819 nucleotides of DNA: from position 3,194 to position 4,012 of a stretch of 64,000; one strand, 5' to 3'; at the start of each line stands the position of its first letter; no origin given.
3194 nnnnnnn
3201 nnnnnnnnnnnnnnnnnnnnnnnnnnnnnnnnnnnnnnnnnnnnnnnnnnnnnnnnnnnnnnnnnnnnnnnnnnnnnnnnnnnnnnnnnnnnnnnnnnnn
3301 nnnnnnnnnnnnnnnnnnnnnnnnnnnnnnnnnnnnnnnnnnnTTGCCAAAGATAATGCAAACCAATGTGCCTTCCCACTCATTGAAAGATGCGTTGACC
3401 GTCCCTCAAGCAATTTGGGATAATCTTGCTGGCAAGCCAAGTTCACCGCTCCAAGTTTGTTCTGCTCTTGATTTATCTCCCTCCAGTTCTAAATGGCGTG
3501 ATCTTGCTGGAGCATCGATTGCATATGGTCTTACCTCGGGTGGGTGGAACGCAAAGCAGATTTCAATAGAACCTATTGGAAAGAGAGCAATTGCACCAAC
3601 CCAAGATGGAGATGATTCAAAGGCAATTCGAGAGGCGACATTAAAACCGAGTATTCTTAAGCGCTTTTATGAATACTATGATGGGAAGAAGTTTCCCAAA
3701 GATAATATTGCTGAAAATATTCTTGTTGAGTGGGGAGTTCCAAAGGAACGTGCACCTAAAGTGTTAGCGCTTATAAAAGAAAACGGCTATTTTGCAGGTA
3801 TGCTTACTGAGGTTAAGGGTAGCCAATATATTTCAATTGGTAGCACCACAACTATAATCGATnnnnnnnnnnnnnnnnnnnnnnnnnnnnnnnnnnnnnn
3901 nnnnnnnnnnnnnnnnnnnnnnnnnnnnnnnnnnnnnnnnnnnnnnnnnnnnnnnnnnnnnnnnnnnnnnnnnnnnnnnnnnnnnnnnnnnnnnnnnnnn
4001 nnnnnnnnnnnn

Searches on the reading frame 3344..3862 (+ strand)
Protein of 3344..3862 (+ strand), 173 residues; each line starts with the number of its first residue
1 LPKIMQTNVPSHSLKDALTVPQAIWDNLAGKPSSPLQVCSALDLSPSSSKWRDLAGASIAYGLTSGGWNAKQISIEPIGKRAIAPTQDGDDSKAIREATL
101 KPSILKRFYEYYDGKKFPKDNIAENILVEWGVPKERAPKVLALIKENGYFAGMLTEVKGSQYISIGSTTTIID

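Call 40: predict_structure(alignment_id=A2)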
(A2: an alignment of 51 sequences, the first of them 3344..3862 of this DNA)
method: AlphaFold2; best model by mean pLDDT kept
length: 173 residues; sequences in the alignment: 51
mean_pLDDT: 92.1   pTM: 0.85
mean pLDDT of the five models: 92.1, 91.5, 90.7, 88.7, 86.7
residues with pLDDT >= 90: 153; 70-90: 11; 50-70: 2; < 50: 7
segments of 3 or more residues with pLDDT < 50: 168-173
pLDDT, mean of each block of 10 residues (from residue 1): 79 97 97 96 94 96 95 97 94 96 97 95 97 95 97 92 70 34
secondary structure, 60 per line:
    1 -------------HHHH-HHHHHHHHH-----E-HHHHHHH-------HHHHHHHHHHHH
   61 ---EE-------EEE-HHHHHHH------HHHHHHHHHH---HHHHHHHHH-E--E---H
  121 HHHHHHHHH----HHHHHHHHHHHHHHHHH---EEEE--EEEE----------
elements in order: H14-17 H19-27 H35-41 H49-60 E73-75 H77-83 H90-99 H103-111 H120-129 H134-150 E154-157 E160-163

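Call 44: fold_search(model_id=the predicted structure, library=pdb)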
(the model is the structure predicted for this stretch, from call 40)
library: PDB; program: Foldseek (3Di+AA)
matches with E <= 10: 447; with E <= 0.001: 0
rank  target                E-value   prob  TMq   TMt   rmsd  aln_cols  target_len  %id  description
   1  8tjj_A                6.2e-02  0.54  0.27  0.16  14.9       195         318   12  SAM-dependent methyltransferase RedM bound to SAM (released 2023-12-13)
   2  5f8c_B                7.8e-02  0.77  0.32  0.17   9.3       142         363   14  Rv2258c-unbound (released 2016-06-29)
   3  2uwm_B                1.0e-01  0.72  0.28  0.25  12.6       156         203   12  C-TERMINAL DOMAIN(WH2-WH4) OF ELONGATION FACTOR SELB IN COMPLEX WITH SECIS RNA (released 2007-05-08)
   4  2uwm_A                1.2e-01  0.66  0.28  0.26  12.5       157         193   12  C-TERMINAL DOMAIN(WH2-WH4) OF ELONGATION FACTOR SELB IN COMPLEX WITH SECIS RNA (released 2007-05-08)
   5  5f8c_A                1.2e-01  0.66  0.31  0.17   9.4       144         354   14  Rv2258c-unbound (released 2016-06-29)
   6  2ply_B                1.7e-01  0.63  0.29  0.26  12.6       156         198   12  Structure of the mRNA binding fragment of elongation factor SelB in complex with SECIS RNA. (released 2007-11-06)
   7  1wsu_A                1.7e-01  0.60  0.26  0.35  11.3       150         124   13  C-terminal domain of elongation factor selB complexed with SECIS RNA (released 2005-01-25)
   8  5f8e_C                1.7e-01  0.57  0.31  0.17   9.4       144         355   14  Rv2258c-SAH (released 2016-06-29)
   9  2pjp_A                2.5e-01  0.47  0.26  0.36  11.4       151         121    9  Structure of the mRNA-binding domain of elongation factor SelB from E.coli in complex with SECIS RNA (released 2007-10-30)
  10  2x4h_C                2.7e-01  0.60  0.31  0.40  10.0       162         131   14  Crystal Structure of the hypothetical protein SSo2273 from Sulfolobus solfataricus (released 2010-07-21)
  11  8tjj_B                2.7e-01  0.28  0.27  0.15  14.8       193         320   11  SAM-dependent methyltransferase RedM bound to SAM (released 2023-12-13)
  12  5f8e_B                2.9e-01  0.44  0.31  0.17   9.2       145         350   12  Rv2258c-SAH (released 2016-06-29)
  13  8pw0_A                3.6e-01  0.47  0.31  0.38  10.8       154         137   16  Manganese-dependent transcriptional repressor DR2539 complexed with manganese and bound to dr1709 promotor (released 2024-05-08)
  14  8tjj_D                3.6e-01  0.28  0.28  0.16  14.0       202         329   12  SAM-dependent methyltransferase RedM bound to SAM (released 2023-12-13)
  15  2ply_A                3.8e-01  0.41  0.27  0.22  11.3       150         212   12  Structure of the mRNA binding fragment of elongation factor SelB in complex with SECIS RNA. (released 2007-11-06)
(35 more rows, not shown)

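Call 45: fold_search(model_id=the predicted structure, library=viral)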
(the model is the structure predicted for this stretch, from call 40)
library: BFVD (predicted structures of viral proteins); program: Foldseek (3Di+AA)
matches with E <= 10: 383; with E <= 0.001: 0
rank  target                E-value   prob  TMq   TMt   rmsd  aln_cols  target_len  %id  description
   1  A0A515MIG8            1.0e-02  0.91  0.27  0.26  13.4       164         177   13  HTH marR-type domain-containing protein [Gordonia phage SheckWes]
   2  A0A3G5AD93            2.4e-02  0.80  0.28  0.09  13.0       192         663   14  Cullin family protein [Hyperionvirus sp.]
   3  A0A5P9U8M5            6.1e-02  0.35  0.22  0.16  17.2       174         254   11  (no name in the UniProt tables at hand)
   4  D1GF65                7.2e-02  0.75  0.32  0.30  11.9       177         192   16  Uncharacterized protein [Sulfolobus spindle-shaped virus 7]
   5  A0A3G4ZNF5            7.2e-02  0.54  0.27  0.08  12.7       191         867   15  Cullin family protein [Terrestrivirus sp.]
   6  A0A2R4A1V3            1.2e-01  0.82  0.39  0.27   9.9       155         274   17  (no name in the UniProt tables at hand)
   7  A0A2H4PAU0            1.7e-01  0.35  0.26  0.16  11.7       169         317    9  (no name in the UniProt tables at hand)
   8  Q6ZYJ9                2.0e-01  0.28  0.26  0.27  12.2       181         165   12  PSV transcriptional regulator domain-containing protein [Pyrobaculum spherical virus (isolate United States/Yellowstone)]
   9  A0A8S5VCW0            2.4e-01  0.89  0.38  0.36   4.7       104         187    8  FOKI RESTRICTION ENDONUCLEASE/DNA COMPLEX (ENDONUCLEASE-DNA), TYPE IIS, RESTRICTION.8A [Siphoviridae sp. ctDXu9]
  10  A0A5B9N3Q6            2.7e-01  0.30  0.20  0.25   8.7        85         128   18  Uncharacterized protein [Aeromonas phage 4L372D]
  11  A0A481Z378            3.3e-01  0.23  0.25  0.12  15.5       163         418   11  3'-5' exonuclease [Pithovirus LCPAC101]
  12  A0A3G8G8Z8            3.5e-01  0.35  0.31  0.10  14.2       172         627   14  (no name in the UniProt tables at hand)
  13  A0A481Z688            3.7e-01  0.20  0.27  0.11  18.2       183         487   10  3'-5' exonuclease [Pithovirus LCPAC102]
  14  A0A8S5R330            3.7e-01  0.11  0.22  0.13  13.1       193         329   10  Thymidylate kinase [Siphoviridae sp. ct6d71]
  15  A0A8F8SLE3            4.9e-01  0.21  0.29  0.20  12.3       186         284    9  (no name in the UniProt tables at hand)
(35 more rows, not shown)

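Call 58: search_protein_representatives(protein=window:3344-3862:+)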
Query: 173 residues. Proteins with E-value up to 0.001 (for the whole library): 1155; up to 1e-10: 608; up to 1e-30: 143. The best 150 are listed.
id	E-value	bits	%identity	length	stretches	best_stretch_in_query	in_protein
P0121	2.6e-83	294.6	76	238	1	2-169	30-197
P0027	1.1e-74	266.5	71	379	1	2-166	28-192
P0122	1.3e-58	214.2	93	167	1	3-109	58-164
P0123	7.2e-49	182.5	49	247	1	3-167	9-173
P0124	6.0e-48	179.5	53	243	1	4-170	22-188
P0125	1.1e-45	172.1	48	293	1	3-168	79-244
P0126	5.3e-45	169.9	46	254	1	4-167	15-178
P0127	7.3e-45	169.4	45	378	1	3-165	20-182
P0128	8.8e-45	169.2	47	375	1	4-167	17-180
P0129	8.9e-45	169.2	51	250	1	3-169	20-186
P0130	1.9e-44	168.1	47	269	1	4-170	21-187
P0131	4.0e-44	167.0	46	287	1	3-167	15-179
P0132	5.8e-44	166.5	48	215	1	4-168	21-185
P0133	6.8e-44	166.3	48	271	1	4-168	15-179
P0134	5.3e-43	163.4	46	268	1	5-168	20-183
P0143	3.9e-42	160.6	45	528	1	3-165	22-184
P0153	7.7e-41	156.3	47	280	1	2-166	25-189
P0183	2.2e-37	145.1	44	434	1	4-165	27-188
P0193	6.4e-37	143.6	43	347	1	3-168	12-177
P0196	2.2e-36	141.8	42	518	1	4-166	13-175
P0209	1.2e-35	139.5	42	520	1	4-165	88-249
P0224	1.9e-34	135.5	38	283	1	3-171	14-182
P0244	7.1e-33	130.4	43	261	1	3-166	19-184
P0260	4.9e-31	124.5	38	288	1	4-168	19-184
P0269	1.7e-29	119.4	40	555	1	4-166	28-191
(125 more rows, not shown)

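Call 59: search_protein_families(library=pfam, proteins=[P0123, P0124, P0126, P0129, P0131, P0143, P0196, P0209, P0269, P0183], max_evalue=0.01)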
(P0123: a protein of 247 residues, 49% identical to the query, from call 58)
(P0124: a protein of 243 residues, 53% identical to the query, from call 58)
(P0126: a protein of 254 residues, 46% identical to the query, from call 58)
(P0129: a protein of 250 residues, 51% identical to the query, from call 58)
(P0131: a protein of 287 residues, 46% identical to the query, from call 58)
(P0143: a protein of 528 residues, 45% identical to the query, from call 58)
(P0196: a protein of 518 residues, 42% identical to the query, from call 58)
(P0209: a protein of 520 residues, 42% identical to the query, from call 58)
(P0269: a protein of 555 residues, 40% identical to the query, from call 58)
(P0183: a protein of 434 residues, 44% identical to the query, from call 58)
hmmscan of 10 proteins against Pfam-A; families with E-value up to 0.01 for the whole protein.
P0123 (247 aa): 0 families

P0124 (243 aa): 0 families

P0126 (254 aa): 0 families

P0129 (250 aa): 0 families

P0131 (287 aa): 1 family
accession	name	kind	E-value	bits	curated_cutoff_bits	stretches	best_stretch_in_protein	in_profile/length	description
PF10137.14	CAP12-PCTIR_TIR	-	0.00032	21.1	24.7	1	224-277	1-55/119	CAP12/Pycsar effector protein, TIR domain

P0143 (528 aa): 4 families
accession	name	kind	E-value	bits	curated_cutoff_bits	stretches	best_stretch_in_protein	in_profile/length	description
PF00069.31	Pkinase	-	1.7e-32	113.3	31.7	1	249-509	3-255/263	Protein kinase domain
PF07714.23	PK_Tyr_Ser-Thr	-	8.3e-24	84.7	23.1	1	248-506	2-250/258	Protein tyrosine and serine/threonine kinase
PF03109.22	ABC1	-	0.00033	20.3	22.9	1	329-407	141-216/244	ABC1 atypical kinase-like domain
PF17667.7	Pkinase_fungal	-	0.0013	18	24.1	1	340-435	276-369/387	Fungal protein kinase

P0196 (518 aa): 3 families
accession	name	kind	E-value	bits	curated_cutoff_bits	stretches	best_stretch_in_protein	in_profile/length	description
PF00069.31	Pkinase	-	2.4e-35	122.6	31.7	1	246-503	5-255/263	Protein kinase domain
PF07714.23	PK_Tyr_Ser-Thr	-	7.6e-27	94.7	23.1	1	244-501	3-250/258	Protein tyrosine and serine/threonine kinase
PF03109.22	ABC1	-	0.0063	16.1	22.9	0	323-407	140-221/244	ABC1 atypical kinase-like domain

P0209 (520 aa): 3 families
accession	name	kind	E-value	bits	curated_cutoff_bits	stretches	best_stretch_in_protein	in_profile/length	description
PF00069.31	Pkinase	-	2.2e-19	70.3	31.7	1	341-519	2-164/263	Protein kinase domain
PF07714.23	PK_Tyr_Ser-Thr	-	2e-11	44.1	23.1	1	342-503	3-154/258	Protein tyrosine and serine/threonine kinase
PF03109.22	ABC1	-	3.5e-05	23.5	22.9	1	422-505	141-221/244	ABC1 atypical kinase-like domain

P0269 (555 aa): 4 families
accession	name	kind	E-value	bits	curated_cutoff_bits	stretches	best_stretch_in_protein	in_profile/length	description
PF00069.31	Pkinase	-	6.1e-33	114.8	31.7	1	262-528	2-258/263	Protein kinase domain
PF07714.23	PK_Tyr_Ser-Thr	-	7e-20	71.9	23.1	1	263-523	3-251/258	Protein tyrosine and serine/threonine kinase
PF03109.22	ABC1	-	9.7e-05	22.1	22.9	1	343-420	142-214/244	ABC1 atypical kinase-like domain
PF01636.29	APH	-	0.0012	19.1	23.2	0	294-388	22-110/239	Phosphotransferase enzyme family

P0183 (434 aa): 1 family
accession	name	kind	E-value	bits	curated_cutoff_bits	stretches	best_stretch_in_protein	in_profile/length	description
PF10137.14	CAP12-PCTIR_TIR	-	7e-19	68.4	24.7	1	256-369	2-116/119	CAP12/Pycsar effector protein, TIR domain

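Call 61: search_protein_families(library=padloc, proteins=[P0143, P0196, P0269], max_evalue=0.001)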
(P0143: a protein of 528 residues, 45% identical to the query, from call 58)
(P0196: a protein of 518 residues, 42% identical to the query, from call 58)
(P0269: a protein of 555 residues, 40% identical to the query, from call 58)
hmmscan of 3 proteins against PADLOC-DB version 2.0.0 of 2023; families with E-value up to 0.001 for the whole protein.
P0143 (528 aa): 34 families (the best 25 are shown)
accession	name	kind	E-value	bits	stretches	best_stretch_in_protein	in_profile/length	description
PDLC04042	PD-T4-6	-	4.4e-51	172.3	1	244-522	8-276/292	-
PDLC04138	mad6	-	2.5e-47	160.1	1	239-526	45-321/659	mads_6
PDLC04053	PD-T4-6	-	1.8e-45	153.7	1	241-524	5-277/311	-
PDLC04054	PD-T4-6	-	6.1e-43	145.6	1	238-516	3-271/347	-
PDLC04039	PD-T4-6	-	1.2e-40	137.9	1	241-510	10-267/458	-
PDLC04041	PD-T4-6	-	1.5e-40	137.7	1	236-515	19-290/443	-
PDLC04060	PD-T4-6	-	6.5e-38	128.9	1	244-522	7-273/486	-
PDLC04043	PD-T4-6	-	1.3e-36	124.7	1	246-497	16-252/452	-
PDLC04061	PD-T4-6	-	1.8e-36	124.7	1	245-510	16-275/510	-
PDLC04047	PD-T4-6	-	3.1e-34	116.5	1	244-525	9-279/327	-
PDLC04048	PD-T4-6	-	2e-29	101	1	245-489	10-239/354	-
PDLC04052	PD-T4-6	-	1.1e-28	98.7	1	242-526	6-284/496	-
PDLC04040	PD-T4-6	-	3e-28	96.9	1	277-495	18-242/547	-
PDLC01088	C3a189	-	6.3e-28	95.8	1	278-506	22-250/840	kinase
PDLC04057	PD-T4-6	-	3.4e-27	93.6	1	280-524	35-276/443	-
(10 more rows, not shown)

P0196 (518 aa): 34 families (the best 25 are shown)
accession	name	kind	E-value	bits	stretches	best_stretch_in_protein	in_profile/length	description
PDLC04042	PD-T4-6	-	1.9e-54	183.3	1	239-513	8-272/292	-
PDLC04053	PD-T4-6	-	7.9e-50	168.1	1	237-514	6-272/311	-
PDLC04138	mad6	-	2.9e-47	160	1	239-513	50-313/659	mads_6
PDLC04054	PD-T4-6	-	8.5e-46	155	1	238-513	8-273/347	-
PDLC04060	PD-T4-6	-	7.7e-45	151.7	1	241-513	9-269/486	-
PDLC04061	PD-T4-6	-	5e-43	146.3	1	240-514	16-284/510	-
PDLC04041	PD-T4-6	-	1.1e-41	141.5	1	268-506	48-286/443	-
PDLC04047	PD-T4-6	-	2e-40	136.9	1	241-502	11-261/327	-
PDLC04039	PD-T4-6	-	2.7e-40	136.8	1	232-507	6-269/458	-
PDLC04043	PD-T4-6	-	1.7e-38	130.8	1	240-501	15-265/452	-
PDLC04057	PD-T4-6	-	1.9e-34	117.4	1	269-511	29-268/443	-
PDLC04048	PD-T4-6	-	3e-34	116.9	1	242-471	12-228/354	-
PDLC04040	PD-T4-6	-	6.8e-34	115.5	1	264-515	10-268/547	-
PDLC04052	PD-T4-6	-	2.9e-33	113.8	1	240-515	9-279/496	-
PDLC01088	C3a189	-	4.9e-33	112.7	1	267-500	16-249/840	kinase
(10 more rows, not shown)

P0269 (555 aa): 34 families (the best 25 are shown)
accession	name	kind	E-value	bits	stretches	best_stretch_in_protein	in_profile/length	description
PDLC04042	PD-T4-6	-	8.1e-47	158.3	1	260-534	10-272/292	-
PDLC04138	mad6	-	2.6e-42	143.5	1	254-536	46-315/659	mads_6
PDLC04061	PD-T4-6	-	2.6e-40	137.4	1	259-535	16-284/510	-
PDLC04053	PD-T4-6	-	1.8e-38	130.8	1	260-534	10-271/311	-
PDLC04060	PD-T4-6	-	2.3e-34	117.1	1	261-534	10-269/486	-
PDLC04047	PD-T4-6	-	1.3e-33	114.5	1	260-533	11-271/327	-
PDLC04054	PD-T4-6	-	1.5e-32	111.4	1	254-535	5-274/347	-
PDLC04041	PD-T4-6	-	5.5e-32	109.5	1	251-531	20-290/443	-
PDLC04057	PD-T4-6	-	3.1e-31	106.8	1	294-535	35-271/443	-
PDLC04039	PD-T4-6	-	3e-29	100.3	1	253-527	8-268/458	-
PDLC04043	PD-T4-6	-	3.1e-29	100.3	1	259-534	15-277/452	-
PDLC01088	C3a189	-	5.2e-27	92.7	1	291-522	21-250/840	kinase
PDLC04040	PD-T4-6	-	1.9e-26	90.9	1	290-534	17-265/547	-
PDLC04052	PD-T4-6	-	2.5e-25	87.7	1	290-529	32-271/496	-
PDLC04064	PD-T4-6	-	8.4e-25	85.5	1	256-534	17-280/369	-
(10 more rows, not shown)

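Call 64: find_encoding_contigs(protein=P0143, flank=6000, max_places=3)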
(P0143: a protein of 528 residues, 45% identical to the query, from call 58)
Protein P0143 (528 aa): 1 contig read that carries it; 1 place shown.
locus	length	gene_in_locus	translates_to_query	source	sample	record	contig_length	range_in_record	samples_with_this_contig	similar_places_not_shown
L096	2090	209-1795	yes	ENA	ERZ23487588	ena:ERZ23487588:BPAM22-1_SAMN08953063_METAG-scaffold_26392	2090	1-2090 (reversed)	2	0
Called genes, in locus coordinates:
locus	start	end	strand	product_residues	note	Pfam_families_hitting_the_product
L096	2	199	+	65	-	?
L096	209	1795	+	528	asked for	PF00069:Pkinase, PF07714:PK_Tyr_Ser-Thr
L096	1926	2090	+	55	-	?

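Call 65: find_encoding_contigs(protein=P0153, flank=6000, max_places=3)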
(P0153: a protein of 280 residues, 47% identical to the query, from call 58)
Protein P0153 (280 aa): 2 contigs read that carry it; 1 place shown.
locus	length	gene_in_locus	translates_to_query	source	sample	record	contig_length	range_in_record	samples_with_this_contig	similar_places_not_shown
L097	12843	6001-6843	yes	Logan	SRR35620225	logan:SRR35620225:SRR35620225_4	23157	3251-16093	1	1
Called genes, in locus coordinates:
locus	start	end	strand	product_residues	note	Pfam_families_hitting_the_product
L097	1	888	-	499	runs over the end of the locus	-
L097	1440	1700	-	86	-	-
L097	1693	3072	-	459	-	PF05265:DUF723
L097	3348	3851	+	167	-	-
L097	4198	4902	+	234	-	-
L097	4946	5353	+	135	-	-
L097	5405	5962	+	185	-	-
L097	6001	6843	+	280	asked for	-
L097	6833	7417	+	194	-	PF18165:pP_pnuc_1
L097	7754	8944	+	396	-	PF16289:PIN_12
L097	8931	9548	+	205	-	PF20815:GIY_YIG_2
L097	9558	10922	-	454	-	PF06054:CoiA_nuc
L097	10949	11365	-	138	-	-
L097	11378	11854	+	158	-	-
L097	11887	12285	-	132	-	-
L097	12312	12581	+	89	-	-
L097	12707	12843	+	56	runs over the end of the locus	-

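Call 66: find_encoding_contigs(protein=P0244, flank=5000, max_places=3)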
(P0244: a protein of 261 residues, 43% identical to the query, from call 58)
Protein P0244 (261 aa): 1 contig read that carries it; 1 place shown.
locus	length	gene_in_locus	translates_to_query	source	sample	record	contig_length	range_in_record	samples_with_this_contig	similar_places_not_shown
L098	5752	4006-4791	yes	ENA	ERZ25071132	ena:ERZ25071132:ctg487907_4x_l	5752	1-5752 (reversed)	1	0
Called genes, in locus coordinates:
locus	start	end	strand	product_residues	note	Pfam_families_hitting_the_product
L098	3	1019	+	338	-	?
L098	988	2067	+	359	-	PF18135:Type_ISP_C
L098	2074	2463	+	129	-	-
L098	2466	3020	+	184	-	-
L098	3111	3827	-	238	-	-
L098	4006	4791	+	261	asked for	-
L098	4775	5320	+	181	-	-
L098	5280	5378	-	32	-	-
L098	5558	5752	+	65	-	?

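Call 67: find_encoding_contigs(protein=P0134, flank=5000, max_places=3)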
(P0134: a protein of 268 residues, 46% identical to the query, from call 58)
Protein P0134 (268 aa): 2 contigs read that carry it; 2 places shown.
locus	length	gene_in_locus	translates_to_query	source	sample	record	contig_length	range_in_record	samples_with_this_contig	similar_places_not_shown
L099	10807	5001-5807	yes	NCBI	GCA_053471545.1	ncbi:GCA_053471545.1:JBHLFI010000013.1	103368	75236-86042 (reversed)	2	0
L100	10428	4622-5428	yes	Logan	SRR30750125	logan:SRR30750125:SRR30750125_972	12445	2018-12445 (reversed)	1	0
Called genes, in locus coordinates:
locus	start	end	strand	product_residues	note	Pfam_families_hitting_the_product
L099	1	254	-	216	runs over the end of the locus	PF01634:HisG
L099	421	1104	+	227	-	PF00072:Response_reg, PF00486:Trans_reg_C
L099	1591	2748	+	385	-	PF00712:DNA_pol3_beta, PF02767:DNA_pol3_beta_2, PF02768:DNA_pol3_beta_3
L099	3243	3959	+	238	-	PF02368:Big_2 (faint)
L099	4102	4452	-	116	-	-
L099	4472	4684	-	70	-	-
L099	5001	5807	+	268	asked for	-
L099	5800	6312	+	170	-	-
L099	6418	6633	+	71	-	-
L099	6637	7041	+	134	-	-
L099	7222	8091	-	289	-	PF01435:Peptidase_M48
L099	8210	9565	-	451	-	PF00275:EPSP_synthase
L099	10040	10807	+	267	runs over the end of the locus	PF22435:MRM3-like_sub_bind, PF08032:SpoU_sub_bind, PF00588:SpoU_methylase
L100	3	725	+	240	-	?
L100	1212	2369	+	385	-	PF00712:DNA_pol3_beta, PF02767:DNA_pol3_beta_2, PF02768:DNA_pol3_beta_3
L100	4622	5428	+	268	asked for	-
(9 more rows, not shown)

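Call 68: find_encoding_contigs(protein=P0224, flank=5000, max_places=3)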
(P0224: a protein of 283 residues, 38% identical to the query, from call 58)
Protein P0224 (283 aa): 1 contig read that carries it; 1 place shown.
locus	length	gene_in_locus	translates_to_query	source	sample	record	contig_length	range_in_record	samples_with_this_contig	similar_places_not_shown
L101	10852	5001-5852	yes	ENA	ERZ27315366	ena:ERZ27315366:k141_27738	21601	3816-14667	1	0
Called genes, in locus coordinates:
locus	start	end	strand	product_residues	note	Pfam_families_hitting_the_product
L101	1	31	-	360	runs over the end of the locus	PF02646:RmuC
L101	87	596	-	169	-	PF10116:Host_attach (weak), PF18856:baeRF_family12 (weak)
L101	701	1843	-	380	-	PF07907:YibE_F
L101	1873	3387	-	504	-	PF00291:PALP, PF00581:Rhodanese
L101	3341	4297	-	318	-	PF01656:CbiA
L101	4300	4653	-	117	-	PF01475:FUR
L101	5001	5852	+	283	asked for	-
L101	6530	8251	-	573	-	PF03717:PBP_dimer (weak), PF00905:Transpeptidase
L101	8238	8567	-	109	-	-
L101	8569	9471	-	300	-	PF01209:Ubie_methyltran (faint), PF01795:Methyltransf_5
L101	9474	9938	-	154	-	PF02381:MraZ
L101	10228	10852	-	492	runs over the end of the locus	PF01336:tRNA_anti-codon, PF00152:tRNA-synt_2, PF01409:tRNA-synt_2d (faint)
